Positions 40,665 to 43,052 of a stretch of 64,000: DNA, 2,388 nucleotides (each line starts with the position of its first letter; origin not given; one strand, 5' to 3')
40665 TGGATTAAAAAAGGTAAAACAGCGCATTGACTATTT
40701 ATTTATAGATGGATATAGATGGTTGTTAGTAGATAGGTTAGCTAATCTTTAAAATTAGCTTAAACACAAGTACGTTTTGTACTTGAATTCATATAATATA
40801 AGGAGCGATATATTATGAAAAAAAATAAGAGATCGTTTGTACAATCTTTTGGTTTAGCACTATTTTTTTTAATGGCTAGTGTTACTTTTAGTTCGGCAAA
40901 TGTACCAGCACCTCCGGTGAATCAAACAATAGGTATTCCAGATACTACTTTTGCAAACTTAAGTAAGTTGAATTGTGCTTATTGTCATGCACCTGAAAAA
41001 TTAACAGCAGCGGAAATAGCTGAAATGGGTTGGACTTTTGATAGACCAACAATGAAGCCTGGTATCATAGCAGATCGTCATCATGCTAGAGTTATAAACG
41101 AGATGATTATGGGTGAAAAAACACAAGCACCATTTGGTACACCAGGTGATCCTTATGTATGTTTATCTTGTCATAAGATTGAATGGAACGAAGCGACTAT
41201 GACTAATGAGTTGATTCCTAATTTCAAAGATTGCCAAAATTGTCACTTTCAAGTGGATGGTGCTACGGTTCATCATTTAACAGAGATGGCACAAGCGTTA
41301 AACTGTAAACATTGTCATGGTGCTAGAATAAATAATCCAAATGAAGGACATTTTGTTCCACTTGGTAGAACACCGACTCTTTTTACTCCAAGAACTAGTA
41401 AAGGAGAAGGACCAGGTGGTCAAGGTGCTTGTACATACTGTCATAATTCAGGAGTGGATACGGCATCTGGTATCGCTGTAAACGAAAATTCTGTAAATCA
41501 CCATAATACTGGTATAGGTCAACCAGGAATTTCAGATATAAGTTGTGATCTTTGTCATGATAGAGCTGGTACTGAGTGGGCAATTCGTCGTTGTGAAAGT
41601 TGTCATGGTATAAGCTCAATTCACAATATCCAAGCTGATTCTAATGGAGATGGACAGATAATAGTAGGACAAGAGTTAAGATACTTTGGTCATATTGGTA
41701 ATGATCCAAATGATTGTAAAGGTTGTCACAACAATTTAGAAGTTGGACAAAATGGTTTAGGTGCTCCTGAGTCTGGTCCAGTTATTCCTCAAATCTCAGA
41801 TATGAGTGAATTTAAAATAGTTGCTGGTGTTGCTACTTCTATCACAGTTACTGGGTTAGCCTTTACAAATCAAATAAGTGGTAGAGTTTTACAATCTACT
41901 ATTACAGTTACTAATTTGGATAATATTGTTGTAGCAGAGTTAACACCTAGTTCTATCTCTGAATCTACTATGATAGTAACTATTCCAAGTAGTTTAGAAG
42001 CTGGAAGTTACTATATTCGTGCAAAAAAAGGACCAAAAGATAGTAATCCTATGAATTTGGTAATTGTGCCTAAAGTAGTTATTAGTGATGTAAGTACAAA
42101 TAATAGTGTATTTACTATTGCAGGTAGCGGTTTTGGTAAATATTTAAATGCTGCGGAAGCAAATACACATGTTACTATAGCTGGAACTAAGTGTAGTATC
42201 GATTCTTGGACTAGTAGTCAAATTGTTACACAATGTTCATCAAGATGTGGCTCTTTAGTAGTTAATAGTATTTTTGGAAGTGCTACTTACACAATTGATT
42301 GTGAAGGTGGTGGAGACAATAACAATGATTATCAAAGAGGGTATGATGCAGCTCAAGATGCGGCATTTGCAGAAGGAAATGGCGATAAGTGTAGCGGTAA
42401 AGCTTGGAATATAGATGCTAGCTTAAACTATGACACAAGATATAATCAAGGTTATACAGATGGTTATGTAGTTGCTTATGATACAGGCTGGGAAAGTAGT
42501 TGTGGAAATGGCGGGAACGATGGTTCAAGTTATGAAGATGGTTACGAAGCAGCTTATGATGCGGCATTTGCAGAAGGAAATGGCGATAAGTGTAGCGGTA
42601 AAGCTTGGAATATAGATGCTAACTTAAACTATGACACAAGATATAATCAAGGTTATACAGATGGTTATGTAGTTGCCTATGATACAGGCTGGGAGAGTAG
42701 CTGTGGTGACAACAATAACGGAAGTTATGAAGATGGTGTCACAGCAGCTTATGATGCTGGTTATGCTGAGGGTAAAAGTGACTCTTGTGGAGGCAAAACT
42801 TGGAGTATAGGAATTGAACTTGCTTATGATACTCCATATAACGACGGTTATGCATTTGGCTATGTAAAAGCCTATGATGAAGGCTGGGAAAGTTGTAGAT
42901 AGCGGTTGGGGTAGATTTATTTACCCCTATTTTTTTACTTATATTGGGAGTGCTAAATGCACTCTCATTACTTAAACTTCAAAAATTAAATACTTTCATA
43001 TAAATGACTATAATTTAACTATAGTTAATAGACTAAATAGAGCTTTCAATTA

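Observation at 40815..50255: Three tandem octahaem cytochromes + subtilisin + parvulin PPIase: an OmcZ/OzpA-like extracellular cytochrome maturation locus outside Geobacter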

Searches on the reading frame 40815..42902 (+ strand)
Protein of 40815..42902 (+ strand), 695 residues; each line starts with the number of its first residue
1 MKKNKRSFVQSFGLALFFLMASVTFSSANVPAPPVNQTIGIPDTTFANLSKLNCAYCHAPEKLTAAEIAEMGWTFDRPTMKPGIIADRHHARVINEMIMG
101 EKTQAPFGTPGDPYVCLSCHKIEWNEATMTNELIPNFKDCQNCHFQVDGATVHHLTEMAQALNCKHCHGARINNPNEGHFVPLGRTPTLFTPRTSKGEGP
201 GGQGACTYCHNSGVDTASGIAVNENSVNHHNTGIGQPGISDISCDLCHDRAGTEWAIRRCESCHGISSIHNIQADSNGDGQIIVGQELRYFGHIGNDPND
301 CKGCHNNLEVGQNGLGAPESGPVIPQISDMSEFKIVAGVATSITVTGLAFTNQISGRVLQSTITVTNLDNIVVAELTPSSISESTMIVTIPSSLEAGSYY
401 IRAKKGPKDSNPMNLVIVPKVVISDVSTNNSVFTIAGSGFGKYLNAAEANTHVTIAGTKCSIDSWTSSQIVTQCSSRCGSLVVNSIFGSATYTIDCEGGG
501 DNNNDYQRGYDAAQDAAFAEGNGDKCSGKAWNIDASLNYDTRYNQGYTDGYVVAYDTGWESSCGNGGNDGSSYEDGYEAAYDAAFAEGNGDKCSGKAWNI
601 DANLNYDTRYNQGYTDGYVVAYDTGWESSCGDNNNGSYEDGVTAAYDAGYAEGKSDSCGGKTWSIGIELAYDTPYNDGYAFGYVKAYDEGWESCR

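Call 4: search_protein_families(library=pfam, proteins=[window:40815-42902:+], max_evalue=1)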
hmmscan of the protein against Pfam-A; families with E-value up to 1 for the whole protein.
window:40815-42902:+ (695 aa): 6 families
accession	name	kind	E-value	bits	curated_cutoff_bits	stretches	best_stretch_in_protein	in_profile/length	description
PF14522.11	Cytochrome_C7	-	4.1e-08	33.4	24.8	2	203-264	13-66/67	Cytochrome c7 and related cytochrome c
PF01833.30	TIG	-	1.2e-06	28.9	20.9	2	428-476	14-58/84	IPT/TIG domain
PF24143.1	Beta-sand_ComC_2nd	-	0.023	15.6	27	1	423-473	3-51/87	EGF-like domain-containing protein ComC second beta-sandwich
PF24935.1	Ig_NUP210_6th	-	0.094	13.1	27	1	136-179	32-77/86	NUP210-like, Ig-like domain 6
PF13072.11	MciZ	-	0.14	12.4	22.2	0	594-605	13-24/37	Mother cell inhibitor of FtsZ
PF02085.21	Cytochrom_CIII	-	0.73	10.6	22.9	1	241-309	30-86/101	Class III cytochrome C family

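Call 5: search_solved_structures(query=window:40815-42902:+, max_evalue=10, show_alignments=3)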
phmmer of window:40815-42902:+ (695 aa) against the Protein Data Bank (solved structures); distinct sequences matched with E-value up to 10: 2.
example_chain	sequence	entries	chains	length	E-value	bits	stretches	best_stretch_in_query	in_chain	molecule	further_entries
8d9m_A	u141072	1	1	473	2.4e-47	164.7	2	86-474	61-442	Cytochrome c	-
7lq5_A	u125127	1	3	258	5.4e-27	97.4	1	30-305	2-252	Cytochrome c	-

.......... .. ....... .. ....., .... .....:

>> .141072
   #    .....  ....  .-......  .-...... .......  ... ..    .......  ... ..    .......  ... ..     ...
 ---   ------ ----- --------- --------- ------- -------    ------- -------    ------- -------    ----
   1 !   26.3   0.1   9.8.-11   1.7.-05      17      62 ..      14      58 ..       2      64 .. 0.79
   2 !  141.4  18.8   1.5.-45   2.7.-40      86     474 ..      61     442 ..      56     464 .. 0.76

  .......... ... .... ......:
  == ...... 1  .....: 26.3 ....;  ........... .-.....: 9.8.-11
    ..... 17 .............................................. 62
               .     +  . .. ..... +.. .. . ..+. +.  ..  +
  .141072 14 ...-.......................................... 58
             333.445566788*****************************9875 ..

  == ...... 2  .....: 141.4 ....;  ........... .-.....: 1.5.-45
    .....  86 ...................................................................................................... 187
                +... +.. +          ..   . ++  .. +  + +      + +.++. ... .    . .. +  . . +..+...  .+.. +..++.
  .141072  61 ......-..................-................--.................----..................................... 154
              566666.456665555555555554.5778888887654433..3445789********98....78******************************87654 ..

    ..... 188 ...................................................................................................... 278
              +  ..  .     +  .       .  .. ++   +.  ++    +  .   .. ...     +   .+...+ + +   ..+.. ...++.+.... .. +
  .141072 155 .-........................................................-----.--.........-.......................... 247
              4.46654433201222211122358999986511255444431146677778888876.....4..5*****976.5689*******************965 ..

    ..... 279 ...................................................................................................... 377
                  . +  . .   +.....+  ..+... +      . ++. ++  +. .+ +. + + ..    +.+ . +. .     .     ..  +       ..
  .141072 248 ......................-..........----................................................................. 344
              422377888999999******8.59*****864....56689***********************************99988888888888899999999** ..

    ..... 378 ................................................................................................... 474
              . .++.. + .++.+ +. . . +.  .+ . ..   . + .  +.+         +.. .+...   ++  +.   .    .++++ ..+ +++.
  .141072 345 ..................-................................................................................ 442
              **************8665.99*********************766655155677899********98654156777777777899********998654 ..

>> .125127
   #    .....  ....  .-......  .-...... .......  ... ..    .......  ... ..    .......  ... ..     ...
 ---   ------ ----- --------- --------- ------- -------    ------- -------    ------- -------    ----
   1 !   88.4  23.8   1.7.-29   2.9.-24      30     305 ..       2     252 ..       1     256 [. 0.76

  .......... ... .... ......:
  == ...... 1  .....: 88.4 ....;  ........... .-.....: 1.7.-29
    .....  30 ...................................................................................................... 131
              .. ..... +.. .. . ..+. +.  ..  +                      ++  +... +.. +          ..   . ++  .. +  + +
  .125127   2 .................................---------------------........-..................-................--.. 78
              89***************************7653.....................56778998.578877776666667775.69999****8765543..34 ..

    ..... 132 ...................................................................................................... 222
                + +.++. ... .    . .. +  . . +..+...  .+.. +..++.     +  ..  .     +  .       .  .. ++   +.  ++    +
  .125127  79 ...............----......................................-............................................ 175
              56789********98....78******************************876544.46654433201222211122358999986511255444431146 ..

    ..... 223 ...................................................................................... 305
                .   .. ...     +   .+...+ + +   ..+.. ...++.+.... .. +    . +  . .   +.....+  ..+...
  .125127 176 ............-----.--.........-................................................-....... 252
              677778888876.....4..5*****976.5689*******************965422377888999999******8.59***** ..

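Call 9: find_homologous_proteins(query=window:40815-42902:+, max_evalue=0.00001)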
Query window:40815-42902:+ (695 aa): 163 proteins with E <= 0.00001 among 8000 candidates; the best 120 are listed.
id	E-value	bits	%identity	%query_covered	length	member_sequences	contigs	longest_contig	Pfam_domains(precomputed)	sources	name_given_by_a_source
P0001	0.0e+0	1478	88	100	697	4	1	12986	PF01833.31,PF14522.12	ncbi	-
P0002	0.0e+0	1237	74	100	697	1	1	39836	PF01833.31,PF14522.12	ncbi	-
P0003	0.0e+0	1079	70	90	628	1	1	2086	PF01833.31,PF14522.12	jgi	jgi:hypothetical protein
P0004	0.0e+0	1046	63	100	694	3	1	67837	PF14537.12,PF14522.12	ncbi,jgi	-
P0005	2.1e-253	861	56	90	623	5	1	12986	PF14522.12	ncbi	-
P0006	4.0e-233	794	53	91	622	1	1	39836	PF01833.31,PF14522.12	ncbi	-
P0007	3.1e-227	774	54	90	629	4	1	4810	PF14537.12,PF01833.31,PF14522.12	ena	-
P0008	6.2e-227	773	53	90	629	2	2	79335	PF01833.31,PF14522.12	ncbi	-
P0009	1.6e-221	755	53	90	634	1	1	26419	PF14522.12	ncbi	-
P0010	2.0e-216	739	53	96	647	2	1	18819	PF14522.12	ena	-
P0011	2.1e-214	732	56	86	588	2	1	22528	PF01833.31,PF14522.12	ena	-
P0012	1.1e-202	693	50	99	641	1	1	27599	PF14537.12,PF14522.12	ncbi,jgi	-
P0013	1.0e-191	657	50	76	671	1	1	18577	PF01833.31,PF14522.12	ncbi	-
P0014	6.1e-187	641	56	71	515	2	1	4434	PF01833.31,PF14522.12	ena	-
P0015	1.4e-184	633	50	77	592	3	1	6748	PF01833.31,PF14522.12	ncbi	-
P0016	1.8e-181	623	49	77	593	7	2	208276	PF01833.31,PF14522.12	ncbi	-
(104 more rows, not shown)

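Call 12: list_cluster_members(proteins=[window:40815-42902:+, window:45462-47330:+, window:47358-49199:+, window:49230-50255:+, window:50341-52920:+, P0001, P0002, P0004, P0008, P0016])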
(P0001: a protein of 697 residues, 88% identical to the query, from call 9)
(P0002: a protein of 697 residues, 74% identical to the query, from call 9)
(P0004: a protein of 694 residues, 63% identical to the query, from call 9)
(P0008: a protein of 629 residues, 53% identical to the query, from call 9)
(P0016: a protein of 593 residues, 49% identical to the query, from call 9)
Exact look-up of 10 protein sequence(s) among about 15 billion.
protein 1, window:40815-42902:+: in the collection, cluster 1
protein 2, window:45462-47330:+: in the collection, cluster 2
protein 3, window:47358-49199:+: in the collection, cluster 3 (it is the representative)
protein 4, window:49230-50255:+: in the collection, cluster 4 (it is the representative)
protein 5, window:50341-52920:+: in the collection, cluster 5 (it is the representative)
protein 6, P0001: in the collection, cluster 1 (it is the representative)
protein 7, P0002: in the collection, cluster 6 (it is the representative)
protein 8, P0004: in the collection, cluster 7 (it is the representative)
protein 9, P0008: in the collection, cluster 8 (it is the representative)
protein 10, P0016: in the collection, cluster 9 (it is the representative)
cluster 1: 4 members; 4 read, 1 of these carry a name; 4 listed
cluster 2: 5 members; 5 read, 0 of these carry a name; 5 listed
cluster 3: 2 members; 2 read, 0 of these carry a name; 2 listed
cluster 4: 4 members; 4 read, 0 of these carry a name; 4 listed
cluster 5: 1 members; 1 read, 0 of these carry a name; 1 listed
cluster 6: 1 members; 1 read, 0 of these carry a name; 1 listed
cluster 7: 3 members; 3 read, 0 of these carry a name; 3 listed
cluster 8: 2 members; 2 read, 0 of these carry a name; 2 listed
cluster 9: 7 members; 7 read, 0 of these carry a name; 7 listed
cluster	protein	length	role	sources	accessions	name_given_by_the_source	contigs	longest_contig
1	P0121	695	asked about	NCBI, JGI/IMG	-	-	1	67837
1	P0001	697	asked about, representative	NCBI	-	-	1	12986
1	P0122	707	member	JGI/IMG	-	hypothetical protein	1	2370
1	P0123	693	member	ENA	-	-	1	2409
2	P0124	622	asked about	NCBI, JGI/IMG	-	-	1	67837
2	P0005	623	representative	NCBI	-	-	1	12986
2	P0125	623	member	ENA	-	-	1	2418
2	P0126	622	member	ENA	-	-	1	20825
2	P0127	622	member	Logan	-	-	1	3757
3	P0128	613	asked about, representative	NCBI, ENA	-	-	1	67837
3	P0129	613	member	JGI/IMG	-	-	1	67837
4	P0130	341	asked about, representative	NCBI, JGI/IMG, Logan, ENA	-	-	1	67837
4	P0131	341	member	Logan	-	-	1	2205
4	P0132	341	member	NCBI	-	-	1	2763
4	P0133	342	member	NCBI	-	-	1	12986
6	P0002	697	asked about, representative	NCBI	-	-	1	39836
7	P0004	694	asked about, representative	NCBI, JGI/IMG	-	-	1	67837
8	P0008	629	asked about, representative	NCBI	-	-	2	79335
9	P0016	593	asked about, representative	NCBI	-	-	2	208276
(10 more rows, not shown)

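Call 13: find_encoding_contigs(protein=window:40815-42902:+, flank=10000, max_places=4)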
Protein window:40815-42902:+ (695 aa): no gene with exactly this product is on record in the collection.

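Call 14: find_encoding_contigs(protein=P0016, flank=10000, max_places=4)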
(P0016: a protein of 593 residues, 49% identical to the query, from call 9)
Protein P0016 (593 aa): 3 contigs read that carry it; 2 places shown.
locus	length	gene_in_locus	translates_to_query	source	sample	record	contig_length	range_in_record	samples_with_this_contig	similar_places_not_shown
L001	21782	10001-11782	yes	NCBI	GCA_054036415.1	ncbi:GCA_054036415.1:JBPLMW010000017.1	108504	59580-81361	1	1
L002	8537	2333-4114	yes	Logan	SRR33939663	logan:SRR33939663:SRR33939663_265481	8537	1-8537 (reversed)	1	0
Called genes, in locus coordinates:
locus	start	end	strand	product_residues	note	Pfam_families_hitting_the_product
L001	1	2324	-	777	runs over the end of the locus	PF04945:YHS, PF19335:HMBD, PF00122:E1-E2_ATPase, PF00702:Hydrolase, PF12710:HAD (weak), PF08282:Hydrolase_3 (faint)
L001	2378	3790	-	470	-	PF07732:Cu-oxidase_3, PF00394:Cu-oxidase (faint), PF07731:Cu-oxidase_2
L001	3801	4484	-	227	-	PF05275:CopB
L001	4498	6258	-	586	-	PF07732:Cu-oxidase_3, PF00394:Cu-oxidase, PF07731:Cu-oxidase_2, PF07732:Cu-oxidase_3 (weak)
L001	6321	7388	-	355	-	PF02518:HATPase_c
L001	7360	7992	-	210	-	PF00072:Response_reg, PF00486:Trans_reg_C (weak)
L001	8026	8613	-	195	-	PF14537:Cytochrom_c3_2 (faint)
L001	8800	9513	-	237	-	PF00072:Response_reg, PF00486:Trans_reg_C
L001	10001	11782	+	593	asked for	PF14522:Cytochrome_C7 (faint), PF01833:TIG (weak)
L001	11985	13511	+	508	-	PF00082:Peptidase_S8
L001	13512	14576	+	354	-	PF13624:SurA_N_3, PF13145:Rotamase_2, PF13616:Rotamase_3, PF00639:Rotamase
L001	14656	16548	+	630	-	-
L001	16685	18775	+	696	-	PF14537:Cytochrom_c3_2 (faint), PF22113:Mtrc-MtrF_II-IV_dom (faint), PF13442:Cytochrome_CBB3 (faint), PF14522:Cytochrome_C7 (faint), PF22678:Cytochrom_c_NrfB-like (faint), PF09699:Paired_CXXCH_1 (weak)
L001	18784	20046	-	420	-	PF00309:Sigma54_AID, PF04963:Sigma54_CBD, PF04552:Sigma54_DBD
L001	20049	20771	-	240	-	PF00005:ABC_tran, PF13304:AAA_21 (faint)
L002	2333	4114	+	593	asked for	PF14522:Cytochrome_C7 (faint), PF01833:TIG (weak)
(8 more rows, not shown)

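Call 17: find_related_loci(query=A1, collection=genome_contigs, flank=8000)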
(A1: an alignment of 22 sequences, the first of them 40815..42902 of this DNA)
Query A1 (695 aa) in genome_contigs; peptide patterns used: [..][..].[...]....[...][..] (x = any residue, [..] = any of these).
90 stretches matched a pattern; 72 encode a relative of the query (tblastn E <= 1e-3); 70 distinct loci.
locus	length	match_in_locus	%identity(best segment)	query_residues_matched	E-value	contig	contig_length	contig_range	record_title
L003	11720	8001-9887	53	1-631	0e+0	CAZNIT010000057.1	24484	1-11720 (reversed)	MAG TPA_asm: uncultured Sulfurospirillum sp. isolate binchicken_co219_340 genome assembly, contig: k141_1620523, whole g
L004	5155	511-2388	54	1-695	0e+0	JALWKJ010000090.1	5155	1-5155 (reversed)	MAG: Campylobacterales bacterium isolate M17_metabat1_scaf2bin.163 M17_NODE_22630_length_5155_cov_2.546539, whole genome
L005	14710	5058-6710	50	1-531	0e+0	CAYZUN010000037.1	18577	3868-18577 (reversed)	MAG TPA_asm: uncultured Sulfurimonas sp. isolate SRP128015_co1_20 genome assembly, contig: NODE_4126_length_18577_cov_8.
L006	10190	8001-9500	53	1-491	2e-180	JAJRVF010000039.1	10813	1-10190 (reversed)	MAG: Campylobacterales bacterium isolate Dive96_bin10.297 k141_699678, whole genome shotgun sequence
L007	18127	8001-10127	53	5-496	4e-170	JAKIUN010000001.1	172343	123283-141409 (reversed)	MAG: Gammaproteobacteria bacterium isolate D100SM.bin.19 NODE_16_length_172343_cov_42.347544, whole genome shotgun seque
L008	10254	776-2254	53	5-496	7e-170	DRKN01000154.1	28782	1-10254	MAG TPA_asm: Gammaproteobacteria bacterium isolate HyVt-441 HyVt-441_k145_70801, whole genome shotgun sequence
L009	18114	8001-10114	52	1-509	1e-169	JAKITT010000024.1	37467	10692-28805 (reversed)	MAG: Candidatus Polarisedimenticolaceae bacterium isolate D96SM.bin.49 NODE_839_length_37467_cov_4.912560, whole genome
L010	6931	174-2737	52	5-496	2e-166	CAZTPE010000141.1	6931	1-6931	MAG TPA_asm: uncultured Ectothiorhodospiraceae bacterium isolate SRP128015_co1_67 genome assembly, contig: NODE_18938_le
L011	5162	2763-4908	51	5-496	2e-162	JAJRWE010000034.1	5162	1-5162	MAG: Gammaproteobacteria bacterium isolate Dive96_bin2.149 k141_469950, whole genome shotgun sequence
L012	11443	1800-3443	49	1-532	5e-157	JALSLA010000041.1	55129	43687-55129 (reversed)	MAG: Helicobacteraceae bacterium isolate 355-202_metabat1_scaf2bin.032 355-202_scaffold_247_c1, whole genome shotgun seq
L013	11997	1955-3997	50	8-496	6e-156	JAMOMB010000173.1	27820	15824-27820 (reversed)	MAG: Sedimenticola sp. isolate 4281-140_maxbin2_scaf2bin.080 4281-140_scaffold_539_c1, whole genome shotgun sequence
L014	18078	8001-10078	49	8-496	3e-154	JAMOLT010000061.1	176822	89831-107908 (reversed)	MAG: Sedimenticola sp. isolate 4281-140_maxbin2_scaf2bin.001 4281-140_scaffold_9_c1, whole genome shotgun sequence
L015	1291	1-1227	50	118-521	3e-140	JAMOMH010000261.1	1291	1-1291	MAG: Sedimenticola sp. isolate 4281-140_maxbin2_scaf2bin.136 4281-140_scaffold_6549_c1, whole genome shotgun sequence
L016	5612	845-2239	44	2-491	3e-114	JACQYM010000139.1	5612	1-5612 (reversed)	MAG: Deltaproteobacteria bacterium isolate NC_groundwater_1541_Pr4_S-0.65um_57_8 SR1-18-Sp65_coassembly_scaffold_49898,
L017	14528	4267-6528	44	1-496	9e-124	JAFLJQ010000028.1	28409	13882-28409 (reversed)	MAG: Gammaproteobacteria bacterium isolate MC-03 c_000000217137, whole genome shotgun sequence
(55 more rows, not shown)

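Call 35: search_protein_families(library=ncbifam, proteins=[window:40815-42902:+], max_evalue=1)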
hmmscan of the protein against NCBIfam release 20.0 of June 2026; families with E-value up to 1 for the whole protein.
window:40815-42902:+ (695 aa): 3 families
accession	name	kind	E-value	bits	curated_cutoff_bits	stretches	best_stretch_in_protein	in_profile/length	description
NF041781.1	mnquin_red_QrcA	equivalog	0.0098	15.5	180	0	128-170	84-126/174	menaquinone reductase multiheme cytochrome c subunit QrcA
NF033814.1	copper_CopC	equivalog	0.03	14.7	95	1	346-402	31-87/107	copper homeostasis periplasmic binding protein CopC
TIGR03806.1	chp_HNE_0200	subfamily_domain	0.68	9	313.3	0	130-168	133-169/314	SO2930 family diheme c-type cytochrome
